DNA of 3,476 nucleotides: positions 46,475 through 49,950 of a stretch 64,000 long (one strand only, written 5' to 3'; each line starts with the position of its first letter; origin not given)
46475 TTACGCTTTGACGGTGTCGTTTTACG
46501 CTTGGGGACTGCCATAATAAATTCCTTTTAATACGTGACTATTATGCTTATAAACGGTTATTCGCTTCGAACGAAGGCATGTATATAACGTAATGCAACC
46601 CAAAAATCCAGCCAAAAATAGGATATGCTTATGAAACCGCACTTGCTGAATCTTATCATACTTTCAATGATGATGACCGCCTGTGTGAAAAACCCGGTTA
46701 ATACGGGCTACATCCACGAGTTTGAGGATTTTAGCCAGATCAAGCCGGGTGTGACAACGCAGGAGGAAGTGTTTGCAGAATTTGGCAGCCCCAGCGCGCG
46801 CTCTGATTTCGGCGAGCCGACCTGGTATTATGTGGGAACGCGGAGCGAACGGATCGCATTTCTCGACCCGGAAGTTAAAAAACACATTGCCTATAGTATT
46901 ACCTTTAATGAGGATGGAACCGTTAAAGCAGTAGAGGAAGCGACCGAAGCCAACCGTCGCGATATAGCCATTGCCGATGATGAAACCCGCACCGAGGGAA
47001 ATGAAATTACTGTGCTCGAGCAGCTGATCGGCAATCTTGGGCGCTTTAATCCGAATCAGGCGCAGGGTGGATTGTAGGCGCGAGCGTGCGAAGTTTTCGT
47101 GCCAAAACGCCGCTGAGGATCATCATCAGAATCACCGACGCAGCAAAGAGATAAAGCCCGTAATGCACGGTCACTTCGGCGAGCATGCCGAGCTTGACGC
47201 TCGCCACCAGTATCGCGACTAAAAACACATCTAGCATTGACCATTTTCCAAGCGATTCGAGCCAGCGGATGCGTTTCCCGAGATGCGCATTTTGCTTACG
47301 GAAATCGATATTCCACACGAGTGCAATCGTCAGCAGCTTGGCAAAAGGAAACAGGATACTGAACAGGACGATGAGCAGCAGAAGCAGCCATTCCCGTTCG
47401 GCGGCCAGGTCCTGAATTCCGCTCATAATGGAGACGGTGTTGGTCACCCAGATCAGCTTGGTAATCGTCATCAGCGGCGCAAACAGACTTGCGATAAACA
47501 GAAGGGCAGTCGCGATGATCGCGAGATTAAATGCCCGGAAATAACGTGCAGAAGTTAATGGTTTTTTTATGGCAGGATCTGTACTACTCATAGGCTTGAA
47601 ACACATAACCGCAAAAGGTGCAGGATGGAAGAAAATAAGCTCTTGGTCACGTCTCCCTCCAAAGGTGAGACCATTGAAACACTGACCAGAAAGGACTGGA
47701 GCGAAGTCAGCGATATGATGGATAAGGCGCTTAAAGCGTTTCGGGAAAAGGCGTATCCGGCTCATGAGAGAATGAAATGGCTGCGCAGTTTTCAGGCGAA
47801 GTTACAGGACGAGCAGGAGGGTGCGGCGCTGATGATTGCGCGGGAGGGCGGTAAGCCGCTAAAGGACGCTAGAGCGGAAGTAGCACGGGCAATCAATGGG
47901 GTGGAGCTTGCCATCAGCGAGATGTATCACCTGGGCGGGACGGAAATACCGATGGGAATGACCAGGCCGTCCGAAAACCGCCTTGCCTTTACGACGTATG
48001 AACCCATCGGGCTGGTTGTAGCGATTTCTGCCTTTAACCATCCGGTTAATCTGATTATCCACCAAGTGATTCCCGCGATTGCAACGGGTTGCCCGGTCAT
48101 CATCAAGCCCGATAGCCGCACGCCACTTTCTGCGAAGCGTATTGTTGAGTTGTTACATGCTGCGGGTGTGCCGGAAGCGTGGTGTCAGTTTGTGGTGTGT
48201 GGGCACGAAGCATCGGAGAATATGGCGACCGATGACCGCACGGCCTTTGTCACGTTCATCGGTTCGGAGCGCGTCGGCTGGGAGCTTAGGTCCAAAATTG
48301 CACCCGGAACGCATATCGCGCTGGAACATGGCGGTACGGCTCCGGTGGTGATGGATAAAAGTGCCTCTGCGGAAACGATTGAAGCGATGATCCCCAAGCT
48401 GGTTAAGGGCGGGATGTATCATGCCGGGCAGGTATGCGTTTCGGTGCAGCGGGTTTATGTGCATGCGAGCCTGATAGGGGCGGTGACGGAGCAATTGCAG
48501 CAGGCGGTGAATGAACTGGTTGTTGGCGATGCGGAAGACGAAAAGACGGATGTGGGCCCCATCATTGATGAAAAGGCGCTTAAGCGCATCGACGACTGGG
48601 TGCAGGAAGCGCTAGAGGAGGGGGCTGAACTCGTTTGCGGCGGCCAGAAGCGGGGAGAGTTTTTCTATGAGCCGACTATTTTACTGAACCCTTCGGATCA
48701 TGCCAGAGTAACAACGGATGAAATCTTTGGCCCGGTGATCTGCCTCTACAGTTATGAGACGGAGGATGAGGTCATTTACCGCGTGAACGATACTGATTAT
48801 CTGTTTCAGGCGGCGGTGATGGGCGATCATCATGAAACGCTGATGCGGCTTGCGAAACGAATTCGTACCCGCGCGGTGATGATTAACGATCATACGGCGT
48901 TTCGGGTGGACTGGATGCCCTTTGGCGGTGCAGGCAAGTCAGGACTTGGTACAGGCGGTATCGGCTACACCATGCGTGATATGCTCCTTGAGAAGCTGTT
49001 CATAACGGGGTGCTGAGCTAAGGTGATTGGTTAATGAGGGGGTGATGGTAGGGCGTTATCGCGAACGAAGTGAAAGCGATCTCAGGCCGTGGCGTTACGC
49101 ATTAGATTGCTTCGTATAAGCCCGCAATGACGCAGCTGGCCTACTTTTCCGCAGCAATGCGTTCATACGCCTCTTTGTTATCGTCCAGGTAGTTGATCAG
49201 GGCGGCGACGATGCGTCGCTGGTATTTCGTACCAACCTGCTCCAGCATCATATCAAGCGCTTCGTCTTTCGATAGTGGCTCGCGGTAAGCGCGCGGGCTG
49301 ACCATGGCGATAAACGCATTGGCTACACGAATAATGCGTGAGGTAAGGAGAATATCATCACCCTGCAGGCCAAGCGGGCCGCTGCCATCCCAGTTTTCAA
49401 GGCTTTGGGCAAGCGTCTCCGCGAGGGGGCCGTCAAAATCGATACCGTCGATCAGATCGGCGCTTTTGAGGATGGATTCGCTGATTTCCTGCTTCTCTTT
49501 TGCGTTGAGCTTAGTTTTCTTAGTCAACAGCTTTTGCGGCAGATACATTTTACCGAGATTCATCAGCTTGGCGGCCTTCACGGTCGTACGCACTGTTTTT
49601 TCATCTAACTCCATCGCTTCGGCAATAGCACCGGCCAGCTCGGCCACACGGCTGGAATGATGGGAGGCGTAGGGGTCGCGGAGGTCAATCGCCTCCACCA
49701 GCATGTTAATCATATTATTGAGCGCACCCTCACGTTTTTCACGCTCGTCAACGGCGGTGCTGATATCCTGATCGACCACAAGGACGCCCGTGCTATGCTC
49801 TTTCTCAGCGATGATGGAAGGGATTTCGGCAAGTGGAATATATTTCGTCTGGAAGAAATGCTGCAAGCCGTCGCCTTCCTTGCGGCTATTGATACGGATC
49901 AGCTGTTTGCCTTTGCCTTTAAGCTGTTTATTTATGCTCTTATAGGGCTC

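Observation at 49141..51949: Divergent pair: a LapG-like periplasmic cysteine protease (BTLCP) and a dCache-PAS sensor with a degenerate HD-GYP domain, a possible LapD-analogue inside-out signalling module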

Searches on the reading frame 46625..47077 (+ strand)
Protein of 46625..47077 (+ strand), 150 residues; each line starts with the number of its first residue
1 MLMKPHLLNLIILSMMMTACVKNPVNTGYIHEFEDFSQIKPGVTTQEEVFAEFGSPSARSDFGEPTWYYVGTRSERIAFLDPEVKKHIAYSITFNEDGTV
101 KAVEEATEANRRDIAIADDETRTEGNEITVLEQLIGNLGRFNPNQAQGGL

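Call 35: search_protein_families(library=pfam, proteins=[window:46625-47077:+], max_evalue=0.001)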
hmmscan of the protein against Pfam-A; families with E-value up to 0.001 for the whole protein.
window:46625-47077:+ (150 aa): 1 family
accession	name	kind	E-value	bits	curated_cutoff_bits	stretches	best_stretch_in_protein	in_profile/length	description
PF04355.18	BamE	-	1.1e-10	41.6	23.2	1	28-103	1-70/71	Outer membrane protein assembly factor BamE domain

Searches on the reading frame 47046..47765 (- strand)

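Call 35: search_protein_families(library=pfam, proteins=[window:47046-47765:-], max_evalue=0.001)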
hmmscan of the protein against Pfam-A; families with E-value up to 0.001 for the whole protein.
window:47046-47765:- (239 aa): 1 family
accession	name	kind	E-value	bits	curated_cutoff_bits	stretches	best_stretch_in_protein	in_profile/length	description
PF04403.18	PqiA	-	3.9e-29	102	23.8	1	83-219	8-144/156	Paraquat-inducible protein A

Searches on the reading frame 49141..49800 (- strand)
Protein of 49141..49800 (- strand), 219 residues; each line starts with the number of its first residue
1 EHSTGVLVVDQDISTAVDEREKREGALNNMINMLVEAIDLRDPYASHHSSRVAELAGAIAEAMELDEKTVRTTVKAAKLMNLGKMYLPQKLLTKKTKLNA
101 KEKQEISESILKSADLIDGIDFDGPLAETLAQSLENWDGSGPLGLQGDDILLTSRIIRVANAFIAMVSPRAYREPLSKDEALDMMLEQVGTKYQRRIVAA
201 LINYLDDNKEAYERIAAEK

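Call 17: search_solved_structures(query=window:49141-49800:-, max_evalue=0.001, show_alignments=4)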
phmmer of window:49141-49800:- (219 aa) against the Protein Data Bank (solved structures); distinct sequences matched with E-value up to 0.001: 5.
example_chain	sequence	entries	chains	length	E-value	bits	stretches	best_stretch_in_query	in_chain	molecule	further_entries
9rc0_A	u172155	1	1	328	1.6e-34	123.1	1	1-205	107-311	HD domain/sensory box protein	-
9rbz_A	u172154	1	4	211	8.2e-33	117.5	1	12-205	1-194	HD domain/sensory box protein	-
5z7c_A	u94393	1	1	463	4.3e-18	69.5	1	30-203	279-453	3'3'-cGAMP-specific phosphodiesterase 3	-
4mcw_A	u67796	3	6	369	7e-16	62.3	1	21-198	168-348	Metal dependent phosphohydrolase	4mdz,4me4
4r8z_A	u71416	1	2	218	8.9e-12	48.9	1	31-214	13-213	Cyclic di-GMP phosphodiesterase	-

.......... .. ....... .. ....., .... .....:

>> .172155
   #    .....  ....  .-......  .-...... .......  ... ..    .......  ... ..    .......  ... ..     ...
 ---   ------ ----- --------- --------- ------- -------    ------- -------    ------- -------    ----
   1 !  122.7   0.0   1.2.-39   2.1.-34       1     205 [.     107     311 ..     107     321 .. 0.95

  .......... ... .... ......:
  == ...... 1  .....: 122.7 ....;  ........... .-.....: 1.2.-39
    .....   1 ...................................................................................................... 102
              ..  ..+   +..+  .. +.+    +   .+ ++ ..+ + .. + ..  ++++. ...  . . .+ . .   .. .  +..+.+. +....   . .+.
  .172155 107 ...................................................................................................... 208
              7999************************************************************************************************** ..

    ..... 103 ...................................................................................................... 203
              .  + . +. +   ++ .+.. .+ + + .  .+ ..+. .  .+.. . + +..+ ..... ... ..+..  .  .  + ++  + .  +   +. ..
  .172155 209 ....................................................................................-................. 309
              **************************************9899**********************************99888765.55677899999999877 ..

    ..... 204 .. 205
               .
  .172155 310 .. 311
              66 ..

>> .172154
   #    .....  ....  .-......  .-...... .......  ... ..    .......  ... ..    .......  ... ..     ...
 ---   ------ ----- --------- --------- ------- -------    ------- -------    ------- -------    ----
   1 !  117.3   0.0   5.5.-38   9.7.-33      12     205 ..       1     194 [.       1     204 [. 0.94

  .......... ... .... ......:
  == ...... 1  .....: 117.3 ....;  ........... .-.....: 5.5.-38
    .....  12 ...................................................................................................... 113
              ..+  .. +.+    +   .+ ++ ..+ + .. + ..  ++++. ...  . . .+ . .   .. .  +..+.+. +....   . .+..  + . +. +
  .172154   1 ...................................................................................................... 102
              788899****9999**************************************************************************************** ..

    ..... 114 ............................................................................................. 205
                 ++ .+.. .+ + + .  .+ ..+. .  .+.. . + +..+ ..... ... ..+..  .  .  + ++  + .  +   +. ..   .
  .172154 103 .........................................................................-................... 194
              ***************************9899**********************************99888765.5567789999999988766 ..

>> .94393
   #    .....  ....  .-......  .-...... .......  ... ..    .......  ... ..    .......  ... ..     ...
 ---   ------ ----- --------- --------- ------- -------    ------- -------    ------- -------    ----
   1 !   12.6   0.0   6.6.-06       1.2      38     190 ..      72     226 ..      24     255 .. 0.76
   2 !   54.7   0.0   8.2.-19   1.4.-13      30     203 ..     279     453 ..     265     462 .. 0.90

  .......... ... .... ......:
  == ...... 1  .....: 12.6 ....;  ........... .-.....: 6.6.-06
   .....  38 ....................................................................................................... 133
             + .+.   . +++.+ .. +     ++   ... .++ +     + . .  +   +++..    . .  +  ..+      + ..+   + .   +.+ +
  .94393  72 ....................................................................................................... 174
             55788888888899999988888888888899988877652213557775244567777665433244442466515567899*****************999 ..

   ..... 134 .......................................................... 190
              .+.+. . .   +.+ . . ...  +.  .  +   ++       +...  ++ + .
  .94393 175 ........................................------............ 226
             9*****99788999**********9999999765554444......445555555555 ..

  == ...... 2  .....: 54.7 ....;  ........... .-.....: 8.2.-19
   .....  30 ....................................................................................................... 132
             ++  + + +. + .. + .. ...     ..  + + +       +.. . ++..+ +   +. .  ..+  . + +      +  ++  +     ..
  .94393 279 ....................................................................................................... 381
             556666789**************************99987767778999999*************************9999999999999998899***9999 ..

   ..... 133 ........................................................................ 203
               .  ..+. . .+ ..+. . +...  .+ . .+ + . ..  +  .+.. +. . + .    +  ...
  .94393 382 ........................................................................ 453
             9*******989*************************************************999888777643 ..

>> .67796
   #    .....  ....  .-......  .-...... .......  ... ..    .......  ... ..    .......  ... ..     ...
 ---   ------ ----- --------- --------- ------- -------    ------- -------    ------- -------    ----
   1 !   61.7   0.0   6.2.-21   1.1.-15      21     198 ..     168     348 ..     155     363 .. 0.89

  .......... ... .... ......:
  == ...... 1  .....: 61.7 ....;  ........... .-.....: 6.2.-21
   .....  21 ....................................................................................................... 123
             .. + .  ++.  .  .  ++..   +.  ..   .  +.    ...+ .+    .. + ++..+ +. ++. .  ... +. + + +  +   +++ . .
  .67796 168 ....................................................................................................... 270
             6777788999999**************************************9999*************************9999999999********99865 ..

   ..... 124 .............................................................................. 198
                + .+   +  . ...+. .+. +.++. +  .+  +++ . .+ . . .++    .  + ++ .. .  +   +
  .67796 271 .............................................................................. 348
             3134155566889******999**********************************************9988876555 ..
